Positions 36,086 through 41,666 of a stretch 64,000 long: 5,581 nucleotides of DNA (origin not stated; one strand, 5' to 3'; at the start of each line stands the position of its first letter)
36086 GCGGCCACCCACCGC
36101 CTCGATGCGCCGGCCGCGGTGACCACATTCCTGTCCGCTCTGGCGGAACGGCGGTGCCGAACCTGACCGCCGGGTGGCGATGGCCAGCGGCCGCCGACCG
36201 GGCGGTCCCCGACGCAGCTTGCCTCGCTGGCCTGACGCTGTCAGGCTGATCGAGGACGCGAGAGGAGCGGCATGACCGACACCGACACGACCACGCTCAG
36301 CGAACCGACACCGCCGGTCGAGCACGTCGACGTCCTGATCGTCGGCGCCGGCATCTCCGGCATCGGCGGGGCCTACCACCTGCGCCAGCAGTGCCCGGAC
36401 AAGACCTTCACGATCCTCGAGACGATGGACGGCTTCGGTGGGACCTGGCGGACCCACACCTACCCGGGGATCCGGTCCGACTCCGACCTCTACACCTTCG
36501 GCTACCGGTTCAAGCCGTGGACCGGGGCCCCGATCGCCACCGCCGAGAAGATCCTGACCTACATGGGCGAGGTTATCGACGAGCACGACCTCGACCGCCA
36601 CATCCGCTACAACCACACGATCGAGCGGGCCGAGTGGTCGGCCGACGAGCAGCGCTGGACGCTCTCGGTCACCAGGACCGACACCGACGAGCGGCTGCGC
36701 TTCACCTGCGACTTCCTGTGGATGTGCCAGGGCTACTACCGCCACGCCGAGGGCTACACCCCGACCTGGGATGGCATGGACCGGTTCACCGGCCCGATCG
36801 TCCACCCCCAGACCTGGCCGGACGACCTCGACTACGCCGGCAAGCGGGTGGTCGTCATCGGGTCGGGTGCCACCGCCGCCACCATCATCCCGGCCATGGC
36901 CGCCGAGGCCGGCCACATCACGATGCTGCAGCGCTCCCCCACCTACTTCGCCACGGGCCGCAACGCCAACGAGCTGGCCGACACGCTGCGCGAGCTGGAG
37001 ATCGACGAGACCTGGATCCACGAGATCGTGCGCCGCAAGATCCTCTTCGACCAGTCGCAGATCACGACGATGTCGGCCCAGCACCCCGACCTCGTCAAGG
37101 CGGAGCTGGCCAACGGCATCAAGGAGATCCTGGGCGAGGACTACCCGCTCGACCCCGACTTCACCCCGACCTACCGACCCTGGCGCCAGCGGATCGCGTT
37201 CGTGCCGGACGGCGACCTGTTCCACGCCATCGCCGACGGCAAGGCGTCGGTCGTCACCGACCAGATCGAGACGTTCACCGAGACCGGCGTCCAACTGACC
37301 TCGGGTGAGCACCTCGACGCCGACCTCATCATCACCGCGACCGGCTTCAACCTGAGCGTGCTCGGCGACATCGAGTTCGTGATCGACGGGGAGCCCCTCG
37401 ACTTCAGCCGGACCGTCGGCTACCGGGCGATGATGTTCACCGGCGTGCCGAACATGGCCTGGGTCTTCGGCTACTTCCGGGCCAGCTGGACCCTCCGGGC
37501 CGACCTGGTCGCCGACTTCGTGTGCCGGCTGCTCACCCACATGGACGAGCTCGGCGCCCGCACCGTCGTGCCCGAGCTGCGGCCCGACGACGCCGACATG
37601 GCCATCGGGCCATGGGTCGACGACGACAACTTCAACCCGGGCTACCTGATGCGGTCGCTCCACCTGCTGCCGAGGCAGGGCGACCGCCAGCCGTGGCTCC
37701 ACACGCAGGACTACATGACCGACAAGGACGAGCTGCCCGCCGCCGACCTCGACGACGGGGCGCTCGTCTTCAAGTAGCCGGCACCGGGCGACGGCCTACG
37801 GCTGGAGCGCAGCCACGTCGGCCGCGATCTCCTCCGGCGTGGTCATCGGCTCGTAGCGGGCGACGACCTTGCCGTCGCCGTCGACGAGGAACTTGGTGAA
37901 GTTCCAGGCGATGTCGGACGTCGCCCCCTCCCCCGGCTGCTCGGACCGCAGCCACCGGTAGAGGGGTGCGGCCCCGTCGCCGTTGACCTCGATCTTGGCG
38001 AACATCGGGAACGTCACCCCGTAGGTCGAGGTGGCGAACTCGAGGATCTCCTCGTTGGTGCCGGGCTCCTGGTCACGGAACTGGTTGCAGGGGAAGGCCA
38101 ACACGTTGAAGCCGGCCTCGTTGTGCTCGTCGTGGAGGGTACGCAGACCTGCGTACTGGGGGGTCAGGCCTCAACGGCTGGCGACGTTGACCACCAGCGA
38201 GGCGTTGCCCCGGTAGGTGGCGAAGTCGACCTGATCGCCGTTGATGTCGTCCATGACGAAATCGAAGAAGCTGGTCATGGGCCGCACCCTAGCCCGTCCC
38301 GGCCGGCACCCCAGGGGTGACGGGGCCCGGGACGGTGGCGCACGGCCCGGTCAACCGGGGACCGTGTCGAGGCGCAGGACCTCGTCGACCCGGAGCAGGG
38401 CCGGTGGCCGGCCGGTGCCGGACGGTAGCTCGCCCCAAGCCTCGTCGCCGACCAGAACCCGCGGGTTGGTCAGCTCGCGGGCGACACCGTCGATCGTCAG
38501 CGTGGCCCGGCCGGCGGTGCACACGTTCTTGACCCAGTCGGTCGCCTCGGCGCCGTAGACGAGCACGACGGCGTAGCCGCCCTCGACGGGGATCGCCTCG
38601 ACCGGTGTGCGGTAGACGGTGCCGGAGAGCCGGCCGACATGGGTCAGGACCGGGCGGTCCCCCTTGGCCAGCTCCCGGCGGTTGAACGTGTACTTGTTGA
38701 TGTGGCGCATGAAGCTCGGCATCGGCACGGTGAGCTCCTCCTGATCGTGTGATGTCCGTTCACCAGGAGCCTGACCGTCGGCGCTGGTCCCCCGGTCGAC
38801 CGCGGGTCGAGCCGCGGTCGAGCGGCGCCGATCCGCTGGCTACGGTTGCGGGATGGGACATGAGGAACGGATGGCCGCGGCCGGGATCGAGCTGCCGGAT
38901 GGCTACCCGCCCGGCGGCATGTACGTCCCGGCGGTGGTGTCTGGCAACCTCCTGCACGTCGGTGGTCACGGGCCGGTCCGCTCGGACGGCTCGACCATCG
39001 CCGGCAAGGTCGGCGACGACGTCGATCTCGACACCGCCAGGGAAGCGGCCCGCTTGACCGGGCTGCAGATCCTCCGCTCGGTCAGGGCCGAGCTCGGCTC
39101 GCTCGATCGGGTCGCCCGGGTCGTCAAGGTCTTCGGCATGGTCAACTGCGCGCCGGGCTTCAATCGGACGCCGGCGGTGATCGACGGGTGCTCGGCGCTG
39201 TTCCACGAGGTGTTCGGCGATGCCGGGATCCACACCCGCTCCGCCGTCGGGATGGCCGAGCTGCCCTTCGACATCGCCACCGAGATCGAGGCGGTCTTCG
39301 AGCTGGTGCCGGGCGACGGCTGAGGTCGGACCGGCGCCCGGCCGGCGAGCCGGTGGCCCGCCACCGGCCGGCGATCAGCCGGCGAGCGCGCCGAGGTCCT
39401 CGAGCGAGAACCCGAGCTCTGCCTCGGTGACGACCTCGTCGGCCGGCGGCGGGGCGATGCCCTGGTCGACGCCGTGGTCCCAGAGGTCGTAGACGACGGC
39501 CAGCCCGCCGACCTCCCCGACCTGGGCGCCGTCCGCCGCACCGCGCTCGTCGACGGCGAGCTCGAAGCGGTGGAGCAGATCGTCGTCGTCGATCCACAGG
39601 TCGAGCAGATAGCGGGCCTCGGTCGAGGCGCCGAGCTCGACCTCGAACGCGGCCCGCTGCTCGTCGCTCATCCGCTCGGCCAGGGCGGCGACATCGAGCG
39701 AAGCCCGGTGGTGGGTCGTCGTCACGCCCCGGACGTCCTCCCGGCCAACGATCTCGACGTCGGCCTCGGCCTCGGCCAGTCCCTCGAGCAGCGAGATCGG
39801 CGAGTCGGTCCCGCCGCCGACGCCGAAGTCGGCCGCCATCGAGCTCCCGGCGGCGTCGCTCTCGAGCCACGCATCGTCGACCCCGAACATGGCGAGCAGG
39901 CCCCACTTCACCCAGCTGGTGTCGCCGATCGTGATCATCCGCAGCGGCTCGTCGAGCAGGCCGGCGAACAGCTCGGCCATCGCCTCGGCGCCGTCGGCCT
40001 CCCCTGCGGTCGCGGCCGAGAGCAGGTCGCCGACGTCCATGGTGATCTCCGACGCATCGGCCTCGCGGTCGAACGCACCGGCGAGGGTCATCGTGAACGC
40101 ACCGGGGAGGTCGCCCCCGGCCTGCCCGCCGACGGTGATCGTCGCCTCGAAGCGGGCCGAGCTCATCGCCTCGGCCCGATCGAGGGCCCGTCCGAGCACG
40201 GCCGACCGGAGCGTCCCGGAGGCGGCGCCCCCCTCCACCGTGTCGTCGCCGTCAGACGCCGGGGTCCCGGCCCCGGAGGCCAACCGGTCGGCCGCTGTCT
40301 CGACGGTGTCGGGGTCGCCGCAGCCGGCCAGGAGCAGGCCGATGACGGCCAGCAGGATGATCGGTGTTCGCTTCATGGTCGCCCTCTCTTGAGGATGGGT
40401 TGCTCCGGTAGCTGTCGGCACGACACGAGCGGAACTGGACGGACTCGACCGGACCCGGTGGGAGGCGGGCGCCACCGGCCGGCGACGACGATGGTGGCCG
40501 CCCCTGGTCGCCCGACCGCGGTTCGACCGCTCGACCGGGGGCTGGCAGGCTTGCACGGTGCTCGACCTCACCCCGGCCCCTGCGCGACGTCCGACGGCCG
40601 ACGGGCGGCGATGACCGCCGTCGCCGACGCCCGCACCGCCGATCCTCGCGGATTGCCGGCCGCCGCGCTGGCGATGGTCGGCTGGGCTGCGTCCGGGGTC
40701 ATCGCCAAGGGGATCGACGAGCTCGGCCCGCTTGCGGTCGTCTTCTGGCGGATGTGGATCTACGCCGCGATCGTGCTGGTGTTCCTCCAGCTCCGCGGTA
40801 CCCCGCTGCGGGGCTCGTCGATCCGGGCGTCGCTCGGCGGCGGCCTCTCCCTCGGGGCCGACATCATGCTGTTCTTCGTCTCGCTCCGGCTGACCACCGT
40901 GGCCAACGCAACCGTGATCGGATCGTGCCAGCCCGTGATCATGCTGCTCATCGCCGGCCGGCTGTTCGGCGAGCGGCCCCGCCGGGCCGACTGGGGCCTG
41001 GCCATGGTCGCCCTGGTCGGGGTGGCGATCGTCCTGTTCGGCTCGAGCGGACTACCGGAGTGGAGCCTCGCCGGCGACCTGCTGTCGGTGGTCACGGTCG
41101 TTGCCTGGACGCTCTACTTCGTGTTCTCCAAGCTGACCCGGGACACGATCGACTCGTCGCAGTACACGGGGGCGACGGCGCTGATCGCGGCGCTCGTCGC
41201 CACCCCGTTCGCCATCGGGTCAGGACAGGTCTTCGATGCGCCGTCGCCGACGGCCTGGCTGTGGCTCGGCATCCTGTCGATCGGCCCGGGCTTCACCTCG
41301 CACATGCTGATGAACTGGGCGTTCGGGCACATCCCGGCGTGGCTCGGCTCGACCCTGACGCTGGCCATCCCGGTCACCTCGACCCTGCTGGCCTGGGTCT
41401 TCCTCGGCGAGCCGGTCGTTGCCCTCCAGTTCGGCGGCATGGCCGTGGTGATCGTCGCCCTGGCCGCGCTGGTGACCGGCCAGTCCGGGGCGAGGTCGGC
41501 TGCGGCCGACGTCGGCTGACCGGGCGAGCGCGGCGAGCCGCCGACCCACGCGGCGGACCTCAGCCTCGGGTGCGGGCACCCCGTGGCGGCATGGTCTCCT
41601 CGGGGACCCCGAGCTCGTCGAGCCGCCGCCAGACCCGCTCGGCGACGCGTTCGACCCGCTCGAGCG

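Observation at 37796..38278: Glutathione peroxidase with in-frame UGA at the catalytic position plus fdhF-like SECIS hairpin: probable actinobacterial selenoprotein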

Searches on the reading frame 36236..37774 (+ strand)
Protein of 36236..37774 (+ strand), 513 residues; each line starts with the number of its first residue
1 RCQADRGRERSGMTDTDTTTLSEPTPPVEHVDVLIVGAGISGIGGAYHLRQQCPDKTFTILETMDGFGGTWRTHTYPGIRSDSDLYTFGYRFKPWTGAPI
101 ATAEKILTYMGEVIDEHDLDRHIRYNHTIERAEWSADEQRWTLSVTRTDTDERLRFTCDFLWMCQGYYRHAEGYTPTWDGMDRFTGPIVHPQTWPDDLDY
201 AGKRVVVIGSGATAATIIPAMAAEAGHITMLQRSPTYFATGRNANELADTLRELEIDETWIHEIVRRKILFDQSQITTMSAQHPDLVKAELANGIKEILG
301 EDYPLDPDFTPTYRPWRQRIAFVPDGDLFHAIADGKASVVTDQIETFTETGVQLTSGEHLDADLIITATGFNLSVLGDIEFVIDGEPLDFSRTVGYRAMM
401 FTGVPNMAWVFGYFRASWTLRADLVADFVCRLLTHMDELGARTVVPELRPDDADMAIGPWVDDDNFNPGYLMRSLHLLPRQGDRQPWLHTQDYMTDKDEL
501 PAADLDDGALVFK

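Call 16: search_protein_families(library=pfam, proteins=[window:36236-37774:+], max_evalue=0.001)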
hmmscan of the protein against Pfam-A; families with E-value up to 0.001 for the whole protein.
window:36236-37774:+ (513 aa): 7 families
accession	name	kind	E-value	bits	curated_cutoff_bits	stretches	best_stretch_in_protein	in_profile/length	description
PF00743.25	FMO-like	-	1.3e-11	44.1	22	1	103-236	83-217/532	Flavin-binding monooxygenase-like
PF13450.12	NAD_binding_8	-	4.3e-09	36.9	21.9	1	35-82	1-46/68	NAD(P)-binding Rossmann-like domain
PF01266.30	DAO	-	1.7e-07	31.6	27.9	0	32-72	1-41/353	FAD dependent oxidoreductase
PF07992.20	Pyr_redox_2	-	3e-07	30.6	26.1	1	32-260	2-202/291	Pyridine nucleotide-disulphide oxidoreductase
PF13434.12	Lys_Orn_oxgnase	-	3e-06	27.1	21.3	1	118-283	107-270/339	L-lysine 6-monooxygenase/L-ornithine 5-monooxygenase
PF13738.12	Pyr_redox_3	-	3.3e-05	23.7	30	1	34-246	1-208/305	Pyridine nucleotide-disulphide oxidoreductase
PF01946.23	Thi4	-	5.9e-05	22.9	26.2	1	30-71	17-58/235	Thi4 family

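Call 24: find_encoding_contigs(protein=window:36272-37774:+, flank=10000, max_places=4)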
Protein window:36272-37774:+ (501 aa): no gene with exactly this product is on record in the collection.

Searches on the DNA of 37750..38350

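Call 8: search_rna_families(source=window, start=37750, end=38350, threshold=evalue, max_evalue=10, show_alignments=3)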
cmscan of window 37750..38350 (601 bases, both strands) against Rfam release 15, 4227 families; matches with E-value up to 10: 2.
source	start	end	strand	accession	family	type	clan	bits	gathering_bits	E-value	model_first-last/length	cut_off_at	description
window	37821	37888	-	RF01720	Pseudomon-Rho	Cis-reg;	-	19.5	45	1.8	1-102/102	no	Pseudomon-Rho RNA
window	37838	37879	-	RF01841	veev_FSE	Cis-reg; frameshift_element;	-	13.6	55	9.8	26-67/71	no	venezuelan equine encephalitis virus ribosomal frameshift element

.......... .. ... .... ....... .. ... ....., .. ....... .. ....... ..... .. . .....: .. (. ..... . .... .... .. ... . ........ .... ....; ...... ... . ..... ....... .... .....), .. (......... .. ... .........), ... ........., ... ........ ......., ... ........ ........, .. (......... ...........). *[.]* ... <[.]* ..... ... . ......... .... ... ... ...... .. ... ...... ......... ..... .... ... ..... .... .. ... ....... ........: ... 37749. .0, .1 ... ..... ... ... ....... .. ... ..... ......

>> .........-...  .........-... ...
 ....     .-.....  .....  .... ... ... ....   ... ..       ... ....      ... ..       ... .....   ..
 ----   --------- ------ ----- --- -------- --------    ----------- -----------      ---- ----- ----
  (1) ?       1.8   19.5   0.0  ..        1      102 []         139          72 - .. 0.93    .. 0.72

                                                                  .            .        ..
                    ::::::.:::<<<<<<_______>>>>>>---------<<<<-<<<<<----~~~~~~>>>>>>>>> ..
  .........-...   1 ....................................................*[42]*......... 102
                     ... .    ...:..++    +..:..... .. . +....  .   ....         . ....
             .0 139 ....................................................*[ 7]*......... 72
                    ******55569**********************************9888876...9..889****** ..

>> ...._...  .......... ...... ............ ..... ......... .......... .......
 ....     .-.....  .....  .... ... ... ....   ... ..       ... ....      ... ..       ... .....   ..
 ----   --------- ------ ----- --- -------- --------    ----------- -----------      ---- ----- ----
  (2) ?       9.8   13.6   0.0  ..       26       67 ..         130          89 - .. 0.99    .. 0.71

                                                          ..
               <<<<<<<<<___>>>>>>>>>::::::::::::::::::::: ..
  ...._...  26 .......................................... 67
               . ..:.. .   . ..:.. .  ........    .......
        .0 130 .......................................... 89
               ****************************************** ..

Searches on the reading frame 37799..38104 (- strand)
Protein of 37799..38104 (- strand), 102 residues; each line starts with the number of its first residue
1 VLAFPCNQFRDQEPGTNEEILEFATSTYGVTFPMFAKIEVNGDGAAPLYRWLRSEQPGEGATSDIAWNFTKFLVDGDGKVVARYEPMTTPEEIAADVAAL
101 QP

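Call 50: search_protein_families(library=pfam, proteins=[window:37799-38104:-], max_evalue=0.01)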
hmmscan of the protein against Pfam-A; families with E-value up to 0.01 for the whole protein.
seq(102 aa): 1 family
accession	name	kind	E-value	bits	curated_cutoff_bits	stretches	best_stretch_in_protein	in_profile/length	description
PF00255.25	GSHPx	-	9e-20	70.7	27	1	1-53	56-108/108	Glutathione peroxidase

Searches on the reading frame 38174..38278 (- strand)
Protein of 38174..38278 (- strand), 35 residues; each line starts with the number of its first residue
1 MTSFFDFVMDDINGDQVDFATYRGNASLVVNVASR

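Call 50: search_protein_families(library=pfam, proteins=[window:38174-38278:-], max_evalue=0.01)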
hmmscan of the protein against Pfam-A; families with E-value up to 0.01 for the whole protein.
seq(35 aa): 1 family
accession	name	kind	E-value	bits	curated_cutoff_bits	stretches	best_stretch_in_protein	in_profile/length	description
PF00255.25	GSHPx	-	7.6e-06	25.9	27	1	4-34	1-31/108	Glutathione peroxidase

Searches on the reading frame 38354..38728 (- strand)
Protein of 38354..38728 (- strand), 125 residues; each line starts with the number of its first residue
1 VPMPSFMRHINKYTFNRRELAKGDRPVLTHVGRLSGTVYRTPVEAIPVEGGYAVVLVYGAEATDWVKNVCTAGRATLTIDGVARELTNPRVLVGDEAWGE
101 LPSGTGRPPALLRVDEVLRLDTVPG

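Call 38: find_encoding_contigs(protein=window:38354-38728:-, flank=10000, max_places=3)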
Protein window:38354-38728:- (125 aa): 1 contig read that carries it; 1 place shown.
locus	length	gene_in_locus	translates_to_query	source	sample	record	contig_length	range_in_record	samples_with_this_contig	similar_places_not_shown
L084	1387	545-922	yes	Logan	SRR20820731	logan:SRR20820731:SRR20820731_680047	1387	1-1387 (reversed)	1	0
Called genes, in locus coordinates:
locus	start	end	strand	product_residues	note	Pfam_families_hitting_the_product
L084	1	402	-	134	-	?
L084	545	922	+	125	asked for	-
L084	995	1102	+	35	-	PF00255:GSHPx (weak)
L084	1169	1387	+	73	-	?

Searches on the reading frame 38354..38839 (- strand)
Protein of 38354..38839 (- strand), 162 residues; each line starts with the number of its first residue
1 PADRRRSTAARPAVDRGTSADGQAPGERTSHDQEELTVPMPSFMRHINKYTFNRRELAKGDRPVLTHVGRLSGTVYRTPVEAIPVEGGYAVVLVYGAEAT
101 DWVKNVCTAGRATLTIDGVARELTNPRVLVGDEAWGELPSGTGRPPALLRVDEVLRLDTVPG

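Call 16: search_protein_families(library=pfam, proteins=[window:38354-38839:-], max_evalue=0.001)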
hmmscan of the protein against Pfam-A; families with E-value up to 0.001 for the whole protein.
window:38354-38839:- (162 aa): 1 family
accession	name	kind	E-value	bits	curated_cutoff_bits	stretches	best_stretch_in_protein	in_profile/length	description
PF04075.20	F420H2_quin_red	-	7.7e-05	23.3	22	1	56-128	19-93/130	F420H(2)-dependent quinone reductase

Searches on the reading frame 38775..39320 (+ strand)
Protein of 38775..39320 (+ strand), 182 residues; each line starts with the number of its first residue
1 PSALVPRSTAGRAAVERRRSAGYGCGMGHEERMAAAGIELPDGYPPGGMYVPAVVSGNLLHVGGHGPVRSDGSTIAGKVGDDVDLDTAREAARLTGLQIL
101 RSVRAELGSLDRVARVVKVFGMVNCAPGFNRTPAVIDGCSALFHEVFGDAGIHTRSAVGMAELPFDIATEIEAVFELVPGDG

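Call 16: search_protein_families(library=pfam, proteins=[window:38775-39320:+], max_evalue=0.001)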
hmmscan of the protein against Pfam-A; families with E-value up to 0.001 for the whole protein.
window:38775-39320:+ (182 aa): 2 families
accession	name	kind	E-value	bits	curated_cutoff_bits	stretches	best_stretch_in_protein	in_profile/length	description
PF14588.11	YjgF_endoribonc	-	8.6e-14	52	35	1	30-159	1-130/148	YjgF/chorismate_mutase-like, putative endoribonuclease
PF01042.26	Ribonuc_L-PSP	-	3.6e-07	30.6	27.3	1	47-174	8-118/121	Endoribonuclease L-PSP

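Call 37: find_encoding_contigs(protein=window:38853-39320:+, flank=10000, max_places=3)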
Protein window:38853-39320:+ (156 aa): no gene with exactly this product is on record in the collection.

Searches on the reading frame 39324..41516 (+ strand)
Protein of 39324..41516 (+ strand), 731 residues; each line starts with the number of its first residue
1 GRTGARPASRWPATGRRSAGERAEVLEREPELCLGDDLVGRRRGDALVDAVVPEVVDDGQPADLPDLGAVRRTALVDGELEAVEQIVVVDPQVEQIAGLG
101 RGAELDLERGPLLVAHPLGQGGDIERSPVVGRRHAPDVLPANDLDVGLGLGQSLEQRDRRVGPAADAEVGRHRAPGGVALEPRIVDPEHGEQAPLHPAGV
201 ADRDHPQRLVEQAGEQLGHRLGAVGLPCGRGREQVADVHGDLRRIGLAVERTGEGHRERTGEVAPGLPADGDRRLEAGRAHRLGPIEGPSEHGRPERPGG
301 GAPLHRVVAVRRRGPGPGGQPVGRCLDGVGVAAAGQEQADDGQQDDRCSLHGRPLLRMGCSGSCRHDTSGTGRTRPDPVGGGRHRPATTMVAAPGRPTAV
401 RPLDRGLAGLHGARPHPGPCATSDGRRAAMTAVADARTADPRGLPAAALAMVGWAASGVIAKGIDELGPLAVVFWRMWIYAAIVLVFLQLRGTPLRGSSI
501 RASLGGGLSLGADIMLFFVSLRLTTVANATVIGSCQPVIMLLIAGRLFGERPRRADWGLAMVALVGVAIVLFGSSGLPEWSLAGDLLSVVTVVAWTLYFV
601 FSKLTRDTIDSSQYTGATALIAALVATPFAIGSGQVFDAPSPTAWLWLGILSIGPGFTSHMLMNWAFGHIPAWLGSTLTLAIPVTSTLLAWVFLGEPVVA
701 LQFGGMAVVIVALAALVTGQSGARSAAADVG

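Call 16: search_protein_families(library=pfam, proteins=[window:39324-41516:+], max_evalue=0.001)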
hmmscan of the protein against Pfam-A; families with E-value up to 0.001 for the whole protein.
window:39324-41516:+ (731 aa): 1 family
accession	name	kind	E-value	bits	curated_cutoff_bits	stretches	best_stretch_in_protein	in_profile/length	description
PF00892.27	EamA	-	3.3e-34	118.5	28.2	2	443-571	3-134/135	EamA-like transporter family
